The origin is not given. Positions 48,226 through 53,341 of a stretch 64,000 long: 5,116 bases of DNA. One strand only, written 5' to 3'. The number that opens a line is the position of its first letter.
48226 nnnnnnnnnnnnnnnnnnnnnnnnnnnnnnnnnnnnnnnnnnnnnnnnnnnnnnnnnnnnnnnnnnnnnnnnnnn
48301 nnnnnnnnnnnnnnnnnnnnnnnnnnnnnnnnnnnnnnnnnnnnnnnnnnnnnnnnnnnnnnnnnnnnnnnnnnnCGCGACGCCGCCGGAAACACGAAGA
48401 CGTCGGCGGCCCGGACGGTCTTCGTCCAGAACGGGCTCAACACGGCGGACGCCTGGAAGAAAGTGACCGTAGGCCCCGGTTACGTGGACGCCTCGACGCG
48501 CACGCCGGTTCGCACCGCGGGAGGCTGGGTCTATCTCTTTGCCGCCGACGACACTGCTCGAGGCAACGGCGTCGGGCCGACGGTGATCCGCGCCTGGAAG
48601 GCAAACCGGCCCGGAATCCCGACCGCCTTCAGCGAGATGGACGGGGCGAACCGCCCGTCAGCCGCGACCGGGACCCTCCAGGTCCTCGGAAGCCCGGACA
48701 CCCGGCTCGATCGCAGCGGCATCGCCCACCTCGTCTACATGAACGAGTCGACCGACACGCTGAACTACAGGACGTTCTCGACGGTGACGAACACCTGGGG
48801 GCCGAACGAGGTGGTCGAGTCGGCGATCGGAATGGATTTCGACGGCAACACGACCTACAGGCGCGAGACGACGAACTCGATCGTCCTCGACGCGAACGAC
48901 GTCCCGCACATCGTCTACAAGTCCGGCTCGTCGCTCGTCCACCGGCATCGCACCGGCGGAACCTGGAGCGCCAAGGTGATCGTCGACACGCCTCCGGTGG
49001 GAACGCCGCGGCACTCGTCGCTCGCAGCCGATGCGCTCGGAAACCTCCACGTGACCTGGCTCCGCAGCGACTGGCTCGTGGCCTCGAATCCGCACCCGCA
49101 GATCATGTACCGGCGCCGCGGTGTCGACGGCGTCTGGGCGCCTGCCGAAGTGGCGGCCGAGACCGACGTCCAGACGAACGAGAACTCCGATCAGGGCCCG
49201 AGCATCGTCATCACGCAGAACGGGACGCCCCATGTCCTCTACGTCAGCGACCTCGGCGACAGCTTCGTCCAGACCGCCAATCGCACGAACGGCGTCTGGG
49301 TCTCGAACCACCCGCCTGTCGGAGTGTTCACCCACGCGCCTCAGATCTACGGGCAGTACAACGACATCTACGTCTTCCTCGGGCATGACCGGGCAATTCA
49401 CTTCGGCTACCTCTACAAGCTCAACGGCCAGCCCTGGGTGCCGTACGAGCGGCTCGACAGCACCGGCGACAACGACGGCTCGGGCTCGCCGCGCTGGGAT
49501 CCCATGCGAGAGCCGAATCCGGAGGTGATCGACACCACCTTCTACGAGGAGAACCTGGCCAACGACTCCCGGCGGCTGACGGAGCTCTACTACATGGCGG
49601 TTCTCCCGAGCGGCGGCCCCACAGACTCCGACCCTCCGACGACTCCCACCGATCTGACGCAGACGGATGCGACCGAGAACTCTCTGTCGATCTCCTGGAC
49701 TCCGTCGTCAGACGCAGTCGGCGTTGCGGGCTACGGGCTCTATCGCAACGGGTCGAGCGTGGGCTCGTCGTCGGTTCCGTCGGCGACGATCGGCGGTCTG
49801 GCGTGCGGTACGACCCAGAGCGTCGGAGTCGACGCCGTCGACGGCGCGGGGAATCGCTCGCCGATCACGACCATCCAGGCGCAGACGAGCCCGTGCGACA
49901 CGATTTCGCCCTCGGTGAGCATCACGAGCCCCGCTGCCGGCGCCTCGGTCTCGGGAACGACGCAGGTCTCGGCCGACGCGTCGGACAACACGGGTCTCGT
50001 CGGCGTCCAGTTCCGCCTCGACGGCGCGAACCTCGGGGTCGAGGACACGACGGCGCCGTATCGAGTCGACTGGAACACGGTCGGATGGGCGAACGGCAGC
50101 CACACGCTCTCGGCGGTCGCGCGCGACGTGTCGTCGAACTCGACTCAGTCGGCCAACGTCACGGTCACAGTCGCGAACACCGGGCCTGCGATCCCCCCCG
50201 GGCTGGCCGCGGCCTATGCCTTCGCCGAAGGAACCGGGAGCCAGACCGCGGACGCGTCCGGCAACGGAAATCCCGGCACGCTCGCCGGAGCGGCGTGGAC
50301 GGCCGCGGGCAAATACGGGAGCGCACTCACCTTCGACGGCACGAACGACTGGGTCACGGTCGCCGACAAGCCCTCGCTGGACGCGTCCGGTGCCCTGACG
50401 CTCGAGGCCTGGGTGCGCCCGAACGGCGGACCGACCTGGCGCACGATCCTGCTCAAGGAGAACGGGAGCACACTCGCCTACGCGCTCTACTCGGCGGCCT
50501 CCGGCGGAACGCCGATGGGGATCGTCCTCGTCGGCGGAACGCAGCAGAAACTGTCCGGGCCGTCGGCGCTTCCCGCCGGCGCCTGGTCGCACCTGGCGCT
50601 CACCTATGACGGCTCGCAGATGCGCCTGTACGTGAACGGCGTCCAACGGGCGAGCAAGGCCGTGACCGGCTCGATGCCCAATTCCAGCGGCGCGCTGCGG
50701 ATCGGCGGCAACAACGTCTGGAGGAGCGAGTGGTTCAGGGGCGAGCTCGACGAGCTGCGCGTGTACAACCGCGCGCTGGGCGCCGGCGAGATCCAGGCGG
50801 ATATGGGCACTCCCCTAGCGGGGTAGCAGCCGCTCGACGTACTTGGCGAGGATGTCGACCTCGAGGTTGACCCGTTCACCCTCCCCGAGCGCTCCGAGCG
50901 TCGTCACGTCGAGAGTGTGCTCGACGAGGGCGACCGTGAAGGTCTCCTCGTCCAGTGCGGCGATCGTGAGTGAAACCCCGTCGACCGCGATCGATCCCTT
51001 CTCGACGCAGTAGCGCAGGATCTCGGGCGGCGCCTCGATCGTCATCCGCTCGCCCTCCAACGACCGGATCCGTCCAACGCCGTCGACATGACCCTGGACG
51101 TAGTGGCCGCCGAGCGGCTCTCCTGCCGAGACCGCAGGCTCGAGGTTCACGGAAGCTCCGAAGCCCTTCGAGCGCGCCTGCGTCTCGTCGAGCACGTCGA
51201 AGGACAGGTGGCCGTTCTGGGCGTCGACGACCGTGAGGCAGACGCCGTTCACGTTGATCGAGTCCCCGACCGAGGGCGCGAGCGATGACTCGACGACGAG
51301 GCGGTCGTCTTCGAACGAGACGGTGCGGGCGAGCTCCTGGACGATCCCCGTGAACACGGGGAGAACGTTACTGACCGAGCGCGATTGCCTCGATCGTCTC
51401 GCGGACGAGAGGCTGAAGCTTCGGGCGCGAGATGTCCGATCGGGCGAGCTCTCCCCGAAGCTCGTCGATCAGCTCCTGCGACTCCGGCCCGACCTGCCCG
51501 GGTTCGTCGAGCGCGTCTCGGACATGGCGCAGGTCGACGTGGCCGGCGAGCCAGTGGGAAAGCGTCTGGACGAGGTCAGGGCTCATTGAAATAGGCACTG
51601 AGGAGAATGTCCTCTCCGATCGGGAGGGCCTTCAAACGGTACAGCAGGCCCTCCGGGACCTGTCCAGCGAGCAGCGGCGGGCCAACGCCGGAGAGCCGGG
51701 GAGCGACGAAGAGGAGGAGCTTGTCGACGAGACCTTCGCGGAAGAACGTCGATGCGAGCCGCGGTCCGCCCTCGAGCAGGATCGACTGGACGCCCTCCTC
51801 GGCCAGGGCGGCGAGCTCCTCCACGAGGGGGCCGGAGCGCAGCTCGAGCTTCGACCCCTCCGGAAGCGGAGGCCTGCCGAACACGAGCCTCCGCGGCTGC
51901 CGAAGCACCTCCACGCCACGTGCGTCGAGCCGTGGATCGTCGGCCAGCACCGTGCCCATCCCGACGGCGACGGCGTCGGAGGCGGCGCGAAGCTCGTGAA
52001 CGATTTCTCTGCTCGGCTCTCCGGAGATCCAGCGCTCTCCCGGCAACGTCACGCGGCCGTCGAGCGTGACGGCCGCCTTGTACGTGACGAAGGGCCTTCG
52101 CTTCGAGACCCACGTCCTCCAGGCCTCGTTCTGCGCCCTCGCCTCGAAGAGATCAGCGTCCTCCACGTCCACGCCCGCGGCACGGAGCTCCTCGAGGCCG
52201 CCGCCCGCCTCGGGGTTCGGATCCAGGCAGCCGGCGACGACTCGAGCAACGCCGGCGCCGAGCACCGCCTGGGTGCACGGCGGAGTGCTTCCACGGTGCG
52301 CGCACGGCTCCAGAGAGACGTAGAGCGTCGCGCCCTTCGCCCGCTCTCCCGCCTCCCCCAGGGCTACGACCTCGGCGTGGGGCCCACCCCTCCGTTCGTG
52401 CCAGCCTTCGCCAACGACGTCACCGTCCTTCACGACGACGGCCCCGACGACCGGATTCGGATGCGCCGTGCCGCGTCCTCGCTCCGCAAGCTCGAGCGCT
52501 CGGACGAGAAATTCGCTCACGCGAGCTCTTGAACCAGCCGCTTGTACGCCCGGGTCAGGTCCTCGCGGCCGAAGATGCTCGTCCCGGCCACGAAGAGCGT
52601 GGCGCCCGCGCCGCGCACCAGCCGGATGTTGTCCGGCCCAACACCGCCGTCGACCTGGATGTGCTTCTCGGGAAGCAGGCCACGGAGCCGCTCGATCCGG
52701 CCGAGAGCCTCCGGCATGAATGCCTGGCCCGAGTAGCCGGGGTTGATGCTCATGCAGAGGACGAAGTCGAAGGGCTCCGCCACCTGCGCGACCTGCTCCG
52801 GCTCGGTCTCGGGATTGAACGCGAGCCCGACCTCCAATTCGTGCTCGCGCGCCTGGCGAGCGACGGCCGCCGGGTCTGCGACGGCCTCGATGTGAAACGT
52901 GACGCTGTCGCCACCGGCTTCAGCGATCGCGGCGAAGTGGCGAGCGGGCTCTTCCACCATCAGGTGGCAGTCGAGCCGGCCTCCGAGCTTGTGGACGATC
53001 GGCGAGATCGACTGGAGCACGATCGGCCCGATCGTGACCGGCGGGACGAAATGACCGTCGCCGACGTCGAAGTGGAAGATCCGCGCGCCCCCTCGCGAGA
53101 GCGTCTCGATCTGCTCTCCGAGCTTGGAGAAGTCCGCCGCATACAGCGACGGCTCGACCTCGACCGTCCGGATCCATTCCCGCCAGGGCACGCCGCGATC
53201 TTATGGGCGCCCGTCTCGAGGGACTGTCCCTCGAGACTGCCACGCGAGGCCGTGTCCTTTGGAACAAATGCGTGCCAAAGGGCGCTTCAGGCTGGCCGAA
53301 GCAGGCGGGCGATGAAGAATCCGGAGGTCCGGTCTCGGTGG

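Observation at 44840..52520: Riboflavin operon split by a 4 kb gene on the opposite strand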

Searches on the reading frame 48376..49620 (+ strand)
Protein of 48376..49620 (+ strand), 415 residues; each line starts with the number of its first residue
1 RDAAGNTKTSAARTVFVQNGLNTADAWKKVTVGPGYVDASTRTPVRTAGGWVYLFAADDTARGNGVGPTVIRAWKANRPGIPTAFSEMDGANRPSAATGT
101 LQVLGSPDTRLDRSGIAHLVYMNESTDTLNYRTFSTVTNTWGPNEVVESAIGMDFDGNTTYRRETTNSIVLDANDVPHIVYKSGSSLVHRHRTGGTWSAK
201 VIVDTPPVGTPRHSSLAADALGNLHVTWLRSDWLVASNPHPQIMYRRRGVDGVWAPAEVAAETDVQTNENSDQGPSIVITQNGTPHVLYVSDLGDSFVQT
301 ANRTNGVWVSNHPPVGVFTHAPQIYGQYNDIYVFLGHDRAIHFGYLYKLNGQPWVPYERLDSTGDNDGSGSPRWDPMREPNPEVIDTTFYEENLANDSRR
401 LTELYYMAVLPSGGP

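Call 20: search_protein_families(library=pfam, proteins=[window:48376-49620:+], max_evalue=1)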
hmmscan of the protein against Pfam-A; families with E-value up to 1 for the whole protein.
window:48376-49620:+ (415 aa): 0 families

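Call 33: predict_structure(protein=window:48376-49620:+)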
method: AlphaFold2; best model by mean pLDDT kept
length: 415 residues; sequences in the alignment: 1
mean_pLDDT: 33.0   pTM: 0.25
mean pLDDT of the five models: 33.0, 28.8, 27.6, 26.6, 26.4
residues with pLDDT >= 90: 0; 70-90: 0; 50-70: 3; < 50: 412
segments of 3 or more residues with pLDDT < 50: 1-170, 176-415
pLDDT, mean of each block of 10 residues (from residue 1): 33 30 32 28 34 38 34 36 26 25 27 30 31 30 32 39 41 49 44 43 35 33 37 36 34 29 37 40 41 28 27 32 26 31 30 31 33 30 27 30 25 31
secondary structure, 60 per line:
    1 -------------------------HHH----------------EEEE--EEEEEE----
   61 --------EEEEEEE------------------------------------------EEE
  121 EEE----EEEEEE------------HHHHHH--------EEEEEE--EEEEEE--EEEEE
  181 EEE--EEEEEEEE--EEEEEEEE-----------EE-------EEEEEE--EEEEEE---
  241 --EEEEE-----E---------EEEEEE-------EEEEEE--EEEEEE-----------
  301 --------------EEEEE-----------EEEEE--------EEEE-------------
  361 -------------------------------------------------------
elements in order: E45-48 E51-56 E69-75 E118-123 E128-133 H146-151 E160-165 E168-173 E176-183 E186-193 E196-203 E224-229 E232-237 E243-247 E263-268 E276-281 E284-289 E315-319 E331-335 E344-347

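Call 38: search_solved_structures(query=window:48376-49620:+, max_evalue=10)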
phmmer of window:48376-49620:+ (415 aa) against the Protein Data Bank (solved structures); distinct sequences matched with E-value up to 10: 0.

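Call 44: predict_structure(alignment_id=A1)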
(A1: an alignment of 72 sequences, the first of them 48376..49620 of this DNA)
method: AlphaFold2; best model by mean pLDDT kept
length: 415 residues; sequences in the alignment: 72
mean_pLDDT: 91.0   pTM: 0.90
mean pLDDT of the five models: 91.0, 90.4, 90.3, 90.2, 90.0
residues with pLDDT >= 90: 304; 70-90: 88; 50-70: 19; < 50: 4
segments of 3 or more residues with pLDDT < 50: none
pLDDT, mean of each block of 10 residues (from residue 1): 65 57 93 92 94 97 92 97 98 94 94 97 97 98 98 80 91 96 96 96 93 95 96 87 97 97 91 93 96 88 96 90 93 86 92 94 80 86 92 82 95 67
secondary structure, 60 per line:
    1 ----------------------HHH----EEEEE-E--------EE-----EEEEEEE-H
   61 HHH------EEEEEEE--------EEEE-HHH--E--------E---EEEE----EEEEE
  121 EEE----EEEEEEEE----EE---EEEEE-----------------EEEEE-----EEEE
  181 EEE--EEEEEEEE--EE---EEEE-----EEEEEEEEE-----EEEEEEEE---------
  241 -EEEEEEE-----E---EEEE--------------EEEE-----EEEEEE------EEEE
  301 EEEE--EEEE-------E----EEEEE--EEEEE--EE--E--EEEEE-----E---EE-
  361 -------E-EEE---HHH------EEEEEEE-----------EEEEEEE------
elements in order: E30-34 E52-58 H60-63 E70-76 E85-88 E108-111 E116-123 E128-135 E145-149 E167-171 E177-183 E186-193 E201-204 E210-218 E224-231 E242-248 E258-261 E276-279 E285-290 E297-304 E307-310 E323-327 E330-334 E344-348 E370-372 E385-391 E403-409

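Call 47: fold_search(model_id=the predicted structure, library=pdb)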
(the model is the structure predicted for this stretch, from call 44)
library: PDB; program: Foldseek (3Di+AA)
matches with E <= 10: 1214; with E <= 0.001: 529
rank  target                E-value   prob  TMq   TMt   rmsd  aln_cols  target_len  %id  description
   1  4irt                  3.3e-12  1.00  0.63  0.65   6.2       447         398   13  Crystal structure of a putative neuraminidase (BACOVA_03493) from Bacteroides ovatus ATCC 8483 at 1.74 A resolution (released 2013-03-13)
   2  5mum                  3.5e-12  1.00  0.62  0.65   6.1       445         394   15  Glycoside Hydrolase BACINT_00347 (released 2017-04-26)
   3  5mul                  4.8e-12  1.00  0.60  0.65   6.6       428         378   16  Glycoside Hydrolase BT3686 bound to Glucuronic Acid (released 2017-04-26)
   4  5mvh                  5.6e-12  1.00  0.61  0.64   6.4       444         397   16  Glycoside Hydrolase BACCELL_00856 (released 2017-04-26)
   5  7esk_A                1.0e-11  1.00  0.59  0.59   7.3       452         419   14  Crystal structure of a L-rhamnose-alpha-1,4-D-glucuronate lyase from Fusarium oxysporum 12S, Ligand free form (released 2021-08-04)
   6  7esn_A                7.3e-11  1.00  0.60  0.58   6.7       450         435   14  Crystal structure of a L-rhamnose-alpha-1,4-D-glucuronate lyase from Fusarium oxysporum 12S, H105F Rha-GlcA complex (released 2021-08-04)
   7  6rgr                  1.2e-10  1.00  0.59  0.70   5.1       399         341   12  Photorhabdus asymbiotica lectin PHL in complex with L-rhamnose (released 2020-07-01)
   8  6fhy_A                1.4e-10  1.00  0.60  0.71   5.0       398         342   12  Photorhabdus asymbiotica lectin (PHL) in complex with synthetic C-fucoside (released 2019-01-30)
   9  6rg2_B                1.6e-10  1.00  0.60  0.71   5.7       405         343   10  Photorhabdus laumondii lectin PLL2 in complex with 3-O-methyl-D-glucose (released 2020-07-01)
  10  5mxf                  2.0e-10  1.00  0.58  0.68   5.3       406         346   12  Photorhabdus asymbiotica lectin (PHL) in complex with alpha-methyl fucoside (released 2017-08-09)
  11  5mxg_A                2.1e-10  1.00  0.59  0.70   5.4       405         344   12  Photorhabdus asymbiotica lectin (PHL) in complex with blood group H trisaccharide (released 2017-08-09)
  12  6fhx_A                2.4e-10  1.00  0.60  0.71   4.7       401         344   12  Photorhabdus asymbiotica lectin (PHL) in complex with synthetic C-fucoside (released 2019-01-30)
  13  6rg2_A                3.2e-10  1.00  0.59  0.70   6.0       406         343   10  Photorhabdus laumondii lectin PLL2 in complex with 3-O-methyl-D-glucose (released 2020-07-01)
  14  8q82_A                3.4e-10  1.00  0.61  0.74   4.6       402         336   11  Photorhabdus laumondii lectin PLL4 in complex with alpha-methyl-fucoside (released 2025-03-05)
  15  8q83_A                3.9e-10  1.00  0.57  0.67   9.1       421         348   12  Photorhabdus laumondii lectin PLL5 in complex with alpha-methyl-fucoside (released 2025-03-05)
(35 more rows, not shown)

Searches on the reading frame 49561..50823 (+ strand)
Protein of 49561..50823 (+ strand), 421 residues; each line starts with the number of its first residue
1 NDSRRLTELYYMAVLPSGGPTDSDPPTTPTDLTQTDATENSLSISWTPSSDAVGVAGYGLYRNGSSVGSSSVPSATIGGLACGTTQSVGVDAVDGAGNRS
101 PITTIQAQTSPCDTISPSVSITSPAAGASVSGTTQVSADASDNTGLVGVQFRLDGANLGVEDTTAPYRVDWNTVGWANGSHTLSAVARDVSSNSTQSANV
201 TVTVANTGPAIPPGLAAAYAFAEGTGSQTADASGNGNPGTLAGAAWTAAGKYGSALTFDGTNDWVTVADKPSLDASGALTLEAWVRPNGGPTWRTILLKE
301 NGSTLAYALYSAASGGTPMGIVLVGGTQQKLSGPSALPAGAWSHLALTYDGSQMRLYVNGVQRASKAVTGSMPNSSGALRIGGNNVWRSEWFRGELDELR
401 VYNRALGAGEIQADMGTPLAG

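Call 20: search_protein_families(library=pfam, proteins=[window:49561-50823:+], max_evalue=1)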
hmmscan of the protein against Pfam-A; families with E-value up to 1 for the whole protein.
window:49561-50823:+ (421 aa): 9 families
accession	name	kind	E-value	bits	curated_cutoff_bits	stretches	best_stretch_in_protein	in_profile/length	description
PF13385.13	Laminin_G_3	-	9.9e-37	126.8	27.6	1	259-412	1-151/151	Concanavalin A-like lectin/glucanases superfamily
PF17957.7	Big_7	-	8.8e-20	71.6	24.1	1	117-185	1-70/70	Bacterial Ig domain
PF00041.27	fn3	-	5.9e-07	30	25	1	28-101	2-77/84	Fibronectin type III domain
PF02973.23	Sialidase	-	0.0013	18.7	26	1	352-413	117-183/189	Sialidase, N-terminal domain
PF02210.31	Laminin_G_2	-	0.0015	19.4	22.9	1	325-401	38-123/126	Laminin G domain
PF11088.13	RL11D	-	0.016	15.9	25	1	154-206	7-57/99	Glycoprotein encoding membrane proteins RL5A and RL6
PF19077.6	Big_13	-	0.11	13.4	27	1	172-204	65-100/102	Bacterial Ig-like domain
PF00054.30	Laminin_G_1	-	0.13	12.9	24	1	325-383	38-99/131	Laminin G domain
PF13750.12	Big_3_3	-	0.14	12.2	27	0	167-211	3-48/157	Bacterial Ig-like domain (group 3)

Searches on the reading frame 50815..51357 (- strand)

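Call 5: search_protein_families(library=pfam, proteins=[window:50815-51357:-])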
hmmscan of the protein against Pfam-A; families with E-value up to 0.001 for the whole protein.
window:50815-51357:- (180 aa): 1 family
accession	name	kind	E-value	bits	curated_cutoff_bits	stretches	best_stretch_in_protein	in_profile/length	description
PF00677.23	Lum_binding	-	2.7e-41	139.9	27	2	88-168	1-86/86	Lumazine binding domain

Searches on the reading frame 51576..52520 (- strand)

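Call 5: search_protein_families(library=pfam, proteins=[window:51576-52520:-])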
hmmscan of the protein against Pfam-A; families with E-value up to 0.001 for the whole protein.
window:51576-52520:- (314 aa): 3 families
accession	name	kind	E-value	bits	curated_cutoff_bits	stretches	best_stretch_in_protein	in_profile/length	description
PF01872.23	RibD_C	-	5.2e-31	108.4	24.1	1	143-305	1-195/197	RibD C-terminal domain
PF00383.29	dCMP_cyt_deam_1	-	2.1e-18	66.5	25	1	3-97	6-101/102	Cytidine and deoxycytidylate deaminase zinc-binding region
PF14437.12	MafB19-deam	-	2.2e-09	37.8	27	1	22-103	22-106/142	MafB19-like deaminase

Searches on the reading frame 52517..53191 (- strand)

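Call 5: search_protein_families(library=pfam, proteins=[window:52517-53191:-])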
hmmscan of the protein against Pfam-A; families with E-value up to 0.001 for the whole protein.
window:52517-53191:- (224 aa): 1 family
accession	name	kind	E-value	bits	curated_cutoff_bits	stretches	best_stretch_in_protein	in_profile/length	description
PF00834.25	Ribul_P_3_epim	-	3.2e-55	187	21.1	1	12-207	2-198/198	Ribulose-phosphate 3 epimerase family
